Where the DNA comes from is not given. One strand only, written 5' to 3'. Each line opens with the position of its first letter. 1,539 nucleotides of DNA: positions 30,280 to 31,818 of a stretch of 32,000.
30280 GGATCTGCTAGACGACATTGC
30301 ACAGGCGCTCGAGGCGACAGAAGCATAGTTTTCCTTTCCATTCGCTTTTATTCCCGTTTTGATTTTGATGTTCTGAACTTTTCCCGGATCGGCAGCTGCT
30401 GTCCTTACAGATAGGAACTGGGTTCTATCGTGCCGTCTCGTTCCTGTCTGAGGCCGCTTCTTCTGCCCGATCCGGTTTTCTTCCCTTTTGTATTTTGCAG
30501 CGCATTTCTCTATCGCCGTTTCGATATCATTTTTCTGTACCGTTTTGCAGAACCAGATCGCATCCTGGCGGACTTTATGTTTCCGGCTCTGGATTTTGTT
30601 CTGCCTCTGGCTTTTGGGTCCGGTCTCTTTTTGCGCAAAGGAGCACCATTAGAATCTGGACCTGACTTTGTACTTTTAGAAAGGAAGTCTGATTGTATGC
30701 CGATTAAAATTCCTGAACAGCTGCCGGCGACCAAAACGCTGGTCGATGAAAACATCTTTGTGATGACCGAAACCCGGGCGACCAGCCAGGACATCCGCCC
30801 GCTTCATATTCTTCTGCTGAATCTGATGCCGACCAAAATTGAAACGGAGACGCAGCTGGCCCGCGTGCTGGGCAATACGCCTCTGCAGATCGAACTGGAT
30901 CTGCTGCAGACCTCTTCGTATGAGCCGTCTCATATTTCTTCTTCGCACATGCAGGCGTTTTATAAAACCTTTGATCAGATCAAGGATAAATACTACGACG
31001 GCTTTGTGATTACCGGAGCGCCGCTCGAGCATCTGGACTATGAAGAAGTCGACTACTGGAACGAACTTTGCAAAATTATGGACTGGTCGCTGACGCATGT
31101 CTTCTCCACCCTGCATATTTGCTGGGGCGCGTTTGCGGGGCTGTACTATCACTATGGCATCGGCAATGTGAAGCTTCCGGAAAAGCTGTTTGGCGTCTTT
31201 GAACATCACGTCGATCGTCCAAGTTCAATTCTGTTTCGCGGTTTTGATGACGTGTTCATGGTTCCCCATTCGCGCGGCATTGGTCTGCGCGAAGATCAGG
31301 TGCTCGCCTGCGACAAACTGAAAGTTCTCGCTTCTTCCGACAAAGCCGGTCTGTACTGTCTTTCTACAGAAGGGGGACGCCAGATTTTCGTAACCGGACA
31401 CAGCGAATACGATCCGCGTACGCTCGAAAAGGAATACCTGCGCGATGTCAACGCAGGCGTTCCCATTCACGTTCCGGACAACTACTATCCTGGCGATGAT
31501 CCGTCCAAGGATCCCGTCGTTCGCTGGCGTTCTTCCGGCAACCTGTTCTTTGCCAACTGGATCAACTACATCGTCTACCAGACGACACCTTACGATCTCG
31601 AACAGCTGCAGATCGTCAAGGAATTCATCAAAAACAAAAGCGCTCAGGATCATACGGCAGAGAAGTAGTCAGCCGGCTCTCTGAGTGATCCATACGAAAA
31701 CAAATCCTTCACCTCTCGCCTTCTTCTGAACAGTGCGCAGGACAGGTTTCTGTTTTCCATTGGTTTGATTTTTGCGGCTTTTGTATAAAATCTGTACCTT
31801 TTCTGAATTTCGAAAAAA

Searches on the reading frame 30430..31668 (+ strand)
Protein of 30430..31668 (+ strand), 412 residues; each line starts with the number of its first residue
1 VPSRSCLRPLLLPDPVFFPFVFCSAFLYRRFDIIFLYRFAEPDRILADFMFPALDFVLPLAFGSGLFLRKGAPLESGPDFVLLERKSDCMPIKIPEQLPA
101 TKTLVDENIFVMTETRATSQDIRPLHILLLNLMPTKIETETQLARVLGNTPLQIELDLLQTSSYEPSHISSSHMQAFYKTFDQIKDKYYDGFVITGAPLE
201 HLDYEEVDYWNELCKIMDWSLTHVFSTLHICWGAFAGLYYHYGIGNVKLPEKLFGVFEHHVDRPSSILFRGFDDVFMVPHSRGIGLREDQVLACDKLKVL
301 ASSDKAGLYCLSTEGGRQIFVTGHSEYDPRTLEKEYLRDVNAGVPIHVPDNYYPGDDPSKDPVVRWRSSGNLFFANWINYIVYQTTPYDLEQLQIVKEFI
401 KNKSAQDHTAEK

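Call 44: search_protein_families(library=pfam, proteins=[window:30430-31668:+], max_evalue=0.00001)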
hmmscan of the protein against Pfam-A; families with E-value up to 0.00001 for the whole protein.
window:30430-31668:+ (412 aa): 1 family
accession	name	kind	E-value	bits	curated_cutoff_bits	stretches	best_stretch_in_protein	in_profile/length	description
PF04204.22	HTS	-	3.7e-132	440.3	27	1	91-388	1-298/298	Homoserine O-succinyltransferase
